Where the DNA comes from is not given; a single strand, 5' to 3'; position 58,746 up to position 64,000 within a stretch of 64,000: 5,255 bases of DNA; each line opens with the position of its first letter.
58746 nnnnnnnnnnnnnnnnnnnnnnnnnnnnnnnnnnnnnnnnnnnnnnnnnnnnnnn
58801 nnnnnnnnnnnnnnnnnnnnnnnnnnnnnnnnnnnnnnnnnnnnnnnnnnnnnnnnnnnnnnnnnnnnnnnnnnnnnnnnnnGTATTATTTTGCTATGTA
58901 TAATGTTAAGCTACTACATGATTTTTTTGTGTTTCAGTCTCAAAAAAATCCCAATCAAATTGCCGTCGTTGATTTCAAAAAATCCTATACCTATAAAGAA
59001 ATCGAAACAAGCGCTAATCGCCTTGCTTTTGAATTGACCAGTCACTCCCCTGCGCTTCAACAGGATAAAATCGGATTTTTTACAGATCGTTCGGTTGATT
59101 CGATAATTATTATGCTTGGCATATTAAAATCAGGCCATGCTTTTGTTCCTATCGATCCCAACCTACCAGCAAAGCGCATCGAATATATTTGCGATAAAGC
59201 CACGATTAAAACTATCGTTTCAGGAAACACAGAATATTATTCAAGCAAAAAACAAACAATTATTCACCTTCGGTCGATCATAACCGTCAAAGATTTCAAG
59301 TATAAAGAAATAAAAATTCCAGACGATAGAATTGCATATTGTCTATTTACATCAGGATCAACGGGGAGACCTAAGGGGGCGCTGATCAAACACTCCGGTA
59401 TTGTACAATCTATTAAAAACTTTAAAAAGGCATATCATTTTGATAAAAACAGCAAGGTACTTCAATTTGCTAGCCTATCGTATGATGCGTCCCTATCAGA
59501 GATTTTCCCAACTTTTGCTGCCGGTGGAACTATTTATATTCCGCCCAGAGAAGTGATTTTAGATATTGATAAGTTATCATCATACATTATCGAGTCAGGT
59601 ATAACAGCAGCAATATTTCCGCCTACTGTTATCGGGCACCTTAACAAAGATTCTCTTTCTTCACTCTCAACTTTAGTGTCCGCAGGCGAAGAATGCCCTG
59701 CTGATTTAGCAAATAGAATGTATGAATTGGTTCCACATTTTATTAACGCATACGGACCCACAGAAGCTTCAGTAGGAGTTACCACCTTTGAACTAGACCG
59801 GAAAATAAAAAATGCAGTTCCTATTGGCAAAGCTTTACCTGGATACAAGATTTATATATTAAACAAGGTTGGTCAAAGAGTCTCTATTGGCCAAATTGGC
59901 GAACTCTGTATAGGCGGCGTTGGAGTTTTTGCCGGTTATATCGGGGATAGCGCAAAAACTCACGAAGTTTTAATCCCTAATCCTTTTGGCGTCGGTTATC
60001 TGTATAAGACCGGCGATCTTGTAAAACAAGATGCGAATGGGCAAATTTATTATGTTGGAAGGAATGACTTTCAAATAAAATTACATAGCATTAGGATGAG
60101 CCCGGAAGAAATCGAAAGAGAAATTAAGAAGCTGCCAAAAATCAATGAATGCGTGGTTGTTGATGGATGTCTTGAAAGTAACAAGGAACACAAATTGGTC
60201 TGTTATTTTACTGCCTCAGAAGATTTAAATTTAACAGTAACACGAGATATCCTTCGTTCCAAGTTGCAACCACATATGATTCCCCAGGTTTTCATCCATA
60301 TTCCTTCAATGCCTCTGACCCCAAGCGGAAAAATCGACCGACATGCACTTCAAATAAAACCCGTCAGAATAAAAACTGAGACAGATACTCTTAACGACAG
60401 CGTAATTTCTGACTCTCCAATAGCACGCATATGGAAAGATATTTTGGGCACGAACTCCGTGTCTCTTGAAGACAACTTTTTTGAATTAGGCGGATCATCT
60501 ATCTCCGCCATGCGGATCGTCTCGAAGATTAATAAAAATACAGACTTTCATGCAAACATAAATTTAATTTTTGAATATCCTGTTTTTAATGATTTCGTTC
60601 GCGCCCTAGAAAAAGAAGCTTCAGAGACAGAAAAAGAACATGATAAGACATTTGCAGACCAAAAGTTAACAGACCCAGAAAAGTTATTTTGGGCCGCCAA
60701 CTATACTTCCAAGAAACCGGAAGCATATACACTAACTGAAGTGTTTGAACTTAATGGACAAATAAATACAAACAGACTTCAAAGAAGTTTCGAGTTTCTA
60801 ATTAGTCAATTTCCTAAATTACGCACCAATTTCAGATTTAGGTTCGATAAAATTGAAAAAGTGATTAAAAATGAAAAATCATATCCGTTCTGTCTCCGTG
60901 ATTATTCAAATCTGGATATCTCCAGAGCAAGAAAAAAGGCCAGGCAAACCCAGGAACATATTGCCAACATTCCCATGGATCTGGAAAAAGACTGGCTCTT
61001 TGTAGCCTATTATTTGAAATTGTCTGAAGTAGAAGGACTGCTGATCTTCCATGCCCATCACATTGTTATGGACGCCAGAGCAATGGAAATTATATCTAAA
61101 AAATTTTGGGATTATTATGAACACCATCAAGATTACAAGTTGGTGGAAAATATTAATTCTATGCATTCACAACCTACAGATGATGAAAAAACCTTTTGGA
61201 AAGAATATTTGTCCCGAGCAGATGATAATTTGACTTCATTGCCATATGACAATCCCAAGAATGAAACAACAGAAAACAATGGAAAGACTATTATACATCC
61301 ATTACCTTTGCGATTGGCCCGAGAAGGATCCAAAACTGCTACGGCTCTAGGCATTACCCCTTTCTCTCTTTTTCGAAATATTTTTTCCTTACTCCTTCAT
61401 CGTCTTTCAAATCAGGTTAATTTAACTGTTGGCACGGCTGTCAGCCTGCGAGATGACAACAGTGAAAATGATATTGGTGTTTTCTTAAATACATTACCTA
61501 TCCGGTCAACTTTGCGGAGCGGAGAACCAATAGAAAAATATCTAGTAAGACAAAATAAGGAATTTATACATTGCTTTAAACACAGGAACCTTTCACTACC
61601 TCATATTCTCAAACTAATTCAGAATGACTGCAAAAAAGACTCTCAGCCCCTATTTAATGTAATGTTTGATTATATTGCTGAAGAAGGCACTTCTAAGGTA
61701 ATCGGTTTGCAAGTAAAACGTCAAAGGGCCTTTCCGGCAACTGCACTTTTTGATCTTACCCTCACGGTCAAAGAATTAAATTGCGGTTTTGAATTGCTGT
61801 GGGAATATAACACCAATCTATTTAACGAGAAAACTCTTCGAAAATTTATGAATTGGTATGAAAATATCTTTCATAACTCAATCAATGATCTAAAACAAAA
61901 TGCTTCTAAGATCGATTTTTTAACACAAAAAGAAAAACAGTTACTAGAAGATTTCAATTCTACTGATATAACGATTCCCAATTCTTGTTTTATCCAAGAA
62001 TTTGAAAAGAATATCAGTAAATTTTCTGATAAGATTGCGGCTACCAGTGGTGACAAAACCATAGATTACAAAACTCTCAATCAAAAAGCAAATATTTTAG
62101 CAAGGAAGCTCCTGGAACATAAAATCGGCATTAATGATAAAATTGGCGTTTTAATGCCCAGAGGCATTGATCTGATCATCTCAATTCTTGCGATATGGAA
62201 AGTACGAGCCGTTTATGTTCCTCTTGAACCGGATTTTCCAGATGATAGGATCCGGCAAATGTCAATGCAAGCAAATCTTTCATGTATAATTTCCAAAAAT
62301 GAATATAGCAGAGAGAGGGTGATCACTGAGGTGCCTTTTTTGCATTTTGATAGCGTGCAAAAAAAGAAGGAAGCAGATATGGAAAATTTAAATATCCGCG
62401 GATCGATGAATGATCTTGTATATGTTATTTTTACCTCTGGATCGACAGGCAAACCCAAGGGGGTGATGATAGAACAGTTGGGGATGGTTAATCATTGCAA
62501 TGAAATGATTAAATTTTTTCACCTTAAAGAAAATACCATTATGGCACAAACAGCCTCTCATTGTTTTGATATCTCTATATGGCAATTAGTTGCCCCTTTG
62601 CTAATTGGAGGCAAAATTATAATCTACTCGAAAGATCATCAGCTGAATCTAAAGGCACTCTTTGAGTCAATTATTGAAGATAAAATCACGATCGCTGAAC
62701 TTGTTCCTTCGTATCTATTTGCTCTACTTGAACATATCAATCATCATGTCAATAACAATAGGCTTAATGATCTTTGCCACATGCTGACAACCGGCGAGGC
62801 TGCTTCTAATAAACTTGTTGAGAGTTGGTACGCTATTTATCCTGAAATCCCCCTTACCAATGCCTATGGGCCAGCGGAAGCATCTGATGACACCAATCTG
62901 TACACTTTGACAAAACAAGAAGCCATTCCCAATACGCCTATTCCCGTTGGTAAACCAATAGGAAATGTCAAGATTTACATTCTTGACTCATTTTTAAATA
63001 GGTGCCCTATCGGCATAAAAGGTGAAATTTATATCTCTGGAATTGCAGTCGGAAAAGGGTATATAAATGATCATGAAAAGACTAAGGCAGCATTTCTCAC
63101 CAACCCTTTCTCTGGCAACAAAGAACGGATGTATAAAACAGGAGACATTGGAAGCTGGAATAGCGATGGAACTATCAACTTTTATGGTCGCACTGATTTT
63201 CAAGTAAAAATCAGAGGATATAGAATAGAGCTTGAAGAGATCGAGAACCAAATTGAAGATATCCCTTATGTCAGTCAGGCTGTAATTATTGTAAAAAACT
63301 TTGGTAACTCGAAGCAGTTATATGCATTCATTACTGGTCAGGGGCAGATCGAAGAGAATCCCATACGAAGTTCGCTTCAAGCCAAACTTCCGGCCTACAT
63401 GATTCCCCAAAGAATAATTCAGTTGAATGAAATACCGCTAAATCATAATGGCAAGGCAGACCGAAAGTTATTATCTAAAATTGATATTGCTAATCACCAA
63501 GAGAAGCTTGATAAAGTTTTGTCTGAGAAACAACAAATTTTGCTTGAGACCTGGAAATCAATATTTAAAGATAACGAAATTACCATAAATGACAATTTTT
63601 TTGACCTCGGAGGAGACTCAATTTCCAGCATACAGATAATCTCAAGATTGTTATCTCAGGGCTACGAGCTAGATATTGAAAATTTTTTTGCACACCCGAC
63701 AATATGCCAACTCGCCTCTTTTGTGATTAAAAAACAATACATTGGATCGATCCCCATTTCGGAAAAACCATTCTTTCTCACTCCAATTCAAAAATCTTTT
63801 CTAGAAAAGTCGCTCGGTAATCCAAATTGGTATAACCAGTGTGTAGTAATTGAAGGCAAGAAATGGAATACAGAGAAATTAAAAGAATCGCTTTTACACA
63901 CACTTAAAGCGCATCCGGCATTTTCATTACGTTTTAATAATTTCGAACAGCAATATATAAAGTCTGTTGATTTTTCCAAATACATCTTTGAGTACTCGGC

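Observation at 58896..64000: Multi-modular NRPS (A-T-C-A-T-C...) with host-like AT-rich composition, starting with a loading A-T didomain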

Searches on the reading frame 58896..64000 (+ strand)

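Call 4: search_protein_families(library=pfam, proteins=[window:58896-64000:+])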
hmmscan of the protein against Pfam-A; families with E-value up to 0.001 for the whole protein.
window:58896-64000:+ (1701 aa): 4 families
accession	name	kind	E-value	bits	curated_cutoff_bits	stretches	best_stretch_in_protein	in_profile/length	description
PF00501.34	AMP-binding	-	4.9e-137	457.3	29.9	2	1036-1389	1-383/384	AMP-binding enzyme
PF00668.25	Condensation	-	5.7e-61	207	30.6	1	598-1017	14-455/456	Condensation domain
PF00550.31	PP-binding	-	3.9e-26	91.5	20.8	2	1548-1610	2-67/67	Phosphopantetheine attachment site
PF13193.12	AMP-binding_C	-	2.7e-12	47.9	24.5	2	405-479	1-76/76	AMP-binding enzyme C-terminal domain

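Call 5: search_protein_families(library=ncbifam, proteins=[window:58896-64000:+])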
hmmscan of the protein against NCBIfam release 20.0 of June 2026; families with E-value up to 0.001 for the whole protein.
window:58896-64000:+ (1701 aa): 107 families (the best 25 are shown)
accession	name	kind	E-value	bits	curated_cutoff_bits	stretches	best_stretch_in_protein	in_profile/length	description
NF004282.0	PRK05691.1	subfamily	3.4e-286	952.7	4090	3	8-1135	1134-2293/4334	non-ribosomal peptide synthase/polyketide synthase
NF047350.1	aureusi_NRPS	equivalog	9.9e-261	868.5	2500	1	5-1614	413-1994/2373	aureusimine non-ribosomal peptide synthetase AusA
TIGR01733.1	AA-adenyl-dom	subfamily_domain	6.3e-220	730.1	317.4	2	1058-1463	2-408/409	amino acid adenylation domain-containing protein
NF041803.1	NRPS_SolG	exception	2.4e-203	677.8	2200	2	802-1611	328-1156/1163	solanimycin non-ribosomal peptide synthetase SolG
NF038078.1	NRPS_MxcG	equivalog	8.2e-179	596.6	2300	2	599-1608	15-1039/1442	myxochelin non-ribosomal peptide synthetase MxcG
NF003417.0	PRK04813.1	subfamily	2e-177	590.7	476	2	1032-1527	5-500/505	D-alanine--poly(phosphoribitol) ligase subunit DltA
TIGR01734.1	D-ala-DACP-lig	equivalog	4.7e-170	566.4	559.85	2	1037-1527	7-499/504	D-alanine--poly(phosphoribitol) ligase subunit DltA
NF007605.2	PRK10252.1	equivalog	2.5e-167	558.6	2400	2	598-1586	13-1016/1292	enterobactin non-ribosomal peptide synthetase EntF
TIGR03098.1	ligase_PEP_1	hypoth_equivalog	7.8e-115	384.3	592.35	2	6-486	1-515/517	acyl-CoA ligase (AMP-forming), exosortase A system-associated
TIGR03443.1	alpha_am_amid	equivalog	3e-109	366.2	1030.1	6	1178-1482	421-750/1390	L-aminoadipate-semialdehyde dehydrogenase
NF004837.0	PRK06187.1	subfamily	6.3e-107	358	476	2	1036-1527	14-519/531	long-chain-fatty-acid--CoA ligase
NF052269.1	Staph_lig_FadD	equivalog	4e-95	319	650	2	9-486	4-490/499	long-chain-fatty-acid--CoA ligase FadD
TIGR01923.1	menE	equivalog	5e-81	272.8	330.15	2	1058-1524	2-440/442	o-succinylbenzoate--CoA ligase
NF005797.0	PRK07638.1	equivalog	3.6e-76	256.6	518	2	1034-1529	5-478/487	acyl-CoA synthetase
NF002966.0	PRK03640.1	equivalog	6.7e-71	239.3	556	2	1040-1528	12-478/483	o-succinylbenzoate--CoA ligase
NF005863.0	PRK07798.1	subfamily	3.1e-66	224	543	2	1036-1528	10-529/540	acyl-CoA synthetase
NF005702.0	PRK07514.1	subfamily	3.5e-65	220.3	558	2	1038-1527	11-497/506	malonyl-CoA synthase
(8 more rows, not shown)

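Call 6: find_homologous_proteins(query=window:58896-64000:+, max_evalue=1e-50)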
Query window:58896-64000:+ (1701 aa): 7689 proteins with E <= 1e-50 among 8000 candidates; the best 120 are listed.
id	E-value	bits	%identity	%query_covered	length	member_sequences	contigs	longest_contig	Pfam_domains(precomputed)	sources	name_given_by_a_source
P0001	0.0e+0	2835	100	73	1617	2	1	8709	PF00668.26,PF00550.32,PF00501.35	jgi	jgi:amino acid adenylation domain-containing protein/non-ribosomal peptide synthase protein (TIGR017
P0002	0.0e+0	2438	63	100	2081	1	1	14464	PF00668.26,PF00550.32,PF00501.35,PF13193.13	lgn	-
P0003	0.0e+0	2335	61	100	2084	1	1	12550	PF00668.26,PF00550.32,PF00501.35,PF13193.13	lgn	-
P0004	0.0e+0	1376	29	93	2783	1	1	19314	PF00668.26,PF00550.32,PF00501.35,PF13193.13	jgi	jgi:amino acid adenylation domain-containing protein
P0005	0.0e+0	1329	29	94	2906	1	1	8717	PF00668.26,PF00550.32,PF00501.35,PF13193.13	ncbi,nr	ncbi:MAG TPA: amino acid adenylation domain-containing protein, partial [Ktedonobacteraceae bacteriu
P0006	0.0e+0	1304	27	96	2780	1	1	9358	PF00668.26,PF00550.32,PF00501.35,PF13193.13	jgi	jgi:amino acid adenylation domain-containing protein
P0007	0.0e+0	1288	29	94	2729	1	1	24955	PF00668.26,PF00550.32,PF00501.35,PF13193.13,PF23297.2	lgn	-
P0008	0.0e+0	1280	28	94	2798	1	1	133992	PF00668.26,PF00550.32,PF00501.35,PF13193.13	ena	-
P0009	0.0e+0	1277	30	99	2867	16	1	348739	PF00668.26,PF00550.32,PF00501.35,PF13193.13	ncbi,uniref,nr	ncbi:non-ribosomal peptide synthetase [Paenibacillus sp. Soil787]|uniref:non-ribosomal peptide synth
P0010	0.0e+0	1233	30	94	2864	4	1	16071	PF00668.26,PF00550.32,PF00501.35,PF13193.13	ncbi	ncbi:non-ribosomal peptide synthetase, partial [Chengkuizengella marina]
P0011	0.0e+0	1216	30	98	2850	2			PF00668.26,PF00550.32,PF00501.35,PF13193.13,PF00975.27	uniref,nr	uniref:non-ribosomal peptide synthetase n=1 Tax=Myroides guanonis TaxID=1150112 RepID=UPI0021CF7F61|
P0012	0.0e+0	1193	29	94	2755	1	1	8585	PF00668.26,PF00550.32,PF00501.35,PF13193.13,PF23297.2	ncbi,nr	ncbi:MAG: amino acid adenylation domain-containing protein, partial [Bacteroidales bacterium]|nr:ami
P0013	0.0e+0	1181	29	94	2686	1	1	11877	PF00668.26,PF00550.32,PF00501.35,PF13193.13,PF23297.2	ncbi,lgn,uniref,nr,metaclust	ncbi:hypothetical protein AB835_13825 [Candidatus Endobugula sertula]|uniref:Carrier domain-containi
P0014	0.0e+0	1176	32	87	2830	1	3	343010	PF13847.13,PF00668.26,PF13489.13,PF13649.13,PF00550.32,PF00501.35,PF13193.13,PF00561.27,PF00975.27,PF08241.19,PF08242.19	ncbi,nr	ncbi:MAG: amino acid adenylation domain-containing protein [Nostoc sp. ChiSLP02]|nr:amino acid adeny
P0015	0.0e+0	1173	30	95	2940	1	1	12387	PF00668.26,PF00550.32,PF00501.35,PF13193.13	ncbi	ncbi:MAG: amino acid adenylation domain-containing protein [Bacteroidota bacterium]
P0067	0.0e+0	1036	29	95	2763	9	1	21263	PF00668.26,PF00550.32,PF00501.35,PF13193.13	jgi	jgi:amino acid adenylation domain-containing protein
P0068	0.0e+0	1036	26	94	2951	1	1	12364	PF00668.26,PF00550.32,PF00501.35,PF13193.13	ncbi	ncbi:MAG TPA: amino acid adenylation domain-containing protein [Herpetosiphonaceae bacterium]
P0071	0.0e+0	1033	35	99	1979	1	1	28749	PF00668.26,PF00550.32,PF00501.35,PF13193.13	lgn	-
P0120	3.1e-290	984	33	98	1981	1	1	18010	PF00668.26,PF00550.32,PF00501.35,PF13193.13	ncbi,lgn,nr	ncbi:MAG TPA: amino acid adenylation domain-containing protein [Dongiaceae bacterium]|nr:amino acid 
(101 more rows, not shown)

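Call 9: find_related_loci(query=window:58896-64000:+, collection=genome_contigs, flank=10000)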
Query window:58896-64000:+ (1701 aa) in genome_contigs; peptide patterns used: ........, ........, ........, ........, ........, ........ (x = any residue, [..] = any of these).
82 stretches matched a pattern; 5 encode a relative of the query (tblastn E <= 1e-3); 5 distinct loci.
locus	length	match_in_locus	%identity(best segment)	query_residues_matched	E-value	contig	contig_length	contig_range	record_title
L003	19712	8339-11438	24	16-1635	4e-84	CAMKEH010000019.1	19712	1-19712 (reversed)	MAG: uncultured Clostridium sp. isolate SRR12081292_bin.111_metaWRAP_v1.3_MAG genome assembly, contig: ERZ12289771.4458,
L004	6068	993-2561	22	30-1523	4e-19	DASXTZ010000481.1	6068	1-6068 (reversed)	MAG TPA_asm: Ignavibacteria bacterium isolate SMAG_U4705 k141_996710, whole genome shotgun sequence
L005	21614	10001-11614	23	2-1537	6e-17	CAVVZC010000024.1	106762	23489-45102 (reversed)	MAG: uncultured delta proteobacterium isolate MFD03551.bin.1.10 genome assembly, contig: contig_56337, whole genome shot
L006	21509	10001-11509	23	19-1528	1e-16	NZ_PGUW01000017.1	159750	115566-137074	Bacillus sp. V5-8f V5-8f_contig_18, whole genome shotgun sequence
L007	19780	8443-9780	21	80-1465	1e-10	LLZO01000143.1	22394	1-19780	MAG: Chlorobi bacterium OLB5 UZ05_CHB002CONTIG000143, whole genome shotgun sequence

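Call 11: find_encoding_contigs(protein=P0001, flank=10000, max_places=4)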
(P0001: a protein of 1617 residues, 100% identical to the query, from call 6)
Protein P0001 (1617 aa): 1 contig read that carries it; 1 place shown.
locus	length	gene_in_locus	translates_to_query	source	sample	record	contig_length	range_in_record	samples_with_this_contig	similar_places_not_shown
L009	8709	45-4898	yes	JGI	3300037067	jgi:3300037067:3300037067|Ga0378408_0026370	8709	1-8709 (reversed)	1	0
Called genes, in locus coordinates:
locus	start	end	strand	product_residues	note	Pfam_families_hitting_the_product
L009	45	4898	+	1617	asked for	PF00550:PP-binding, PF00668:Condensation, PF00501:AMP-binding, PF00550:PP-binding, PF00668:Condensation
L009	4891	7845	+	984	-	PF00668:Condensation, PF00550:PP-binding, PF00668:Condensation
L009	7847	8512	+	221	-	PF22624:AASDHPPT_N, PF01648:ACPS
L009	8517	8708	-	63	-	?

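Call 12: find_encoding_contigs(protein=P0002, flank=10000, max_places=3)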
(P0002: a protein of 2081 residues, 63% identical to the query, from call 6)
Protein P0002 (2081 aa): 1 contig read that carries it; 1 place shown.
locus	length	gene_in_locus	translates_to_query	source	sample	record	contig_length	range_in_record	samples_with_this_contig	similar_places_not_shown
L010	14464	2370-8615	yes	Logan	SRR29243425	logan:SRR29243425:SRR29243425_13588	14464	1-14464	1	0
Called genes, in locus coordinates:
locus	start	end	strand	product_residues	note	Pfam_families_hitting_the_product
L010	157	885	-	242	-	PF03848:TehB, PF13489:Methyltransf_23, PF07021:MetW (weak), PF13847:Methyltransf_31, PF08241:Methyltransf_11, PF13649:Methyltransf_25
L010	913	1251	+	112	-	PF09860:DUF2087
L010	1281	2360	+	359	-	PF00850:Hist_deacetyl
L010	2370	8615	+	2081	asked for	PF00501:AMP-binding, PF00550:PP-binding, PF00668:Condensation, PF00501:AMP-binding, PF13193:AMP-binding_C (weak), PF00550:PP-binding, PF00668:Condensation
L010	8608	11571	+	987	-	PF00668:Condensation, PF00550:PP-binding, PF00668:Condensation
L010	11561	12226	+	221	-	PF22624:AASDHPPT_N, PF01648:ACPS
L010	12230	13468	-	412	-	PF00202:Aminotran_3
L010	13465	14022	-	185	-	PF13302:Acetyltransf_3, PF13420:Acetyltransf_4, PF00583:Acetyltransf_1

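Call 13: find_encoding_contigs(protein=P0003, flank=10000, max_places=3)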
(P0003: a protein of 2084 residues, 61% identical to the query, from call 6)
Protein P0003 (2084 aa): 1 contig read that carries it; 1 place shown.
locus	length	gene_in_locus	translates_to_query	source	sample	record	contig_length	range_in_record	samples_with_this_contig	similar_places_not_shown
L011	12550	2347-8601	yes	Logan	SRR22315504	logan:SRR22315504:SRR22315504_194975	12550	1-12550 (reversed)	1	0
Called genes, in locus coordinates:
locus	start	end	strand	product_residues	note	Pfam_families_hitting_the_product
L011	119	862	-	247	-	PF03848:TehB, PF13489:Methyltransf_23 (weak), PF13847:Methyltransf_31, PF08241:Methyltransf_11, PF13649:Methyltransf_25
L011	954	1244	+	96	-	PF09860:DUF2087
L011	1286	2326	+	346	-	PF00850:Hist_deacetyl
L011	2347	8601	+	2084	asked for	PF00501:AMP-binding, PF00550:PP-binding, PF00668:Condensation, PF00501:AMP-binding, PF13193:AMP-binding_C (weak), PF00550:PP-binding, PF00668:Condensation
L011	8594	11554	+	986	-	PF00668:Condensation, PF00550:PP-binding, PF00668:Condensation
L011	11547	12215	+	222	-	PF22624:AASDHPPT_N, PF01648:ACPS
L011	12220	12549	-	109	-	?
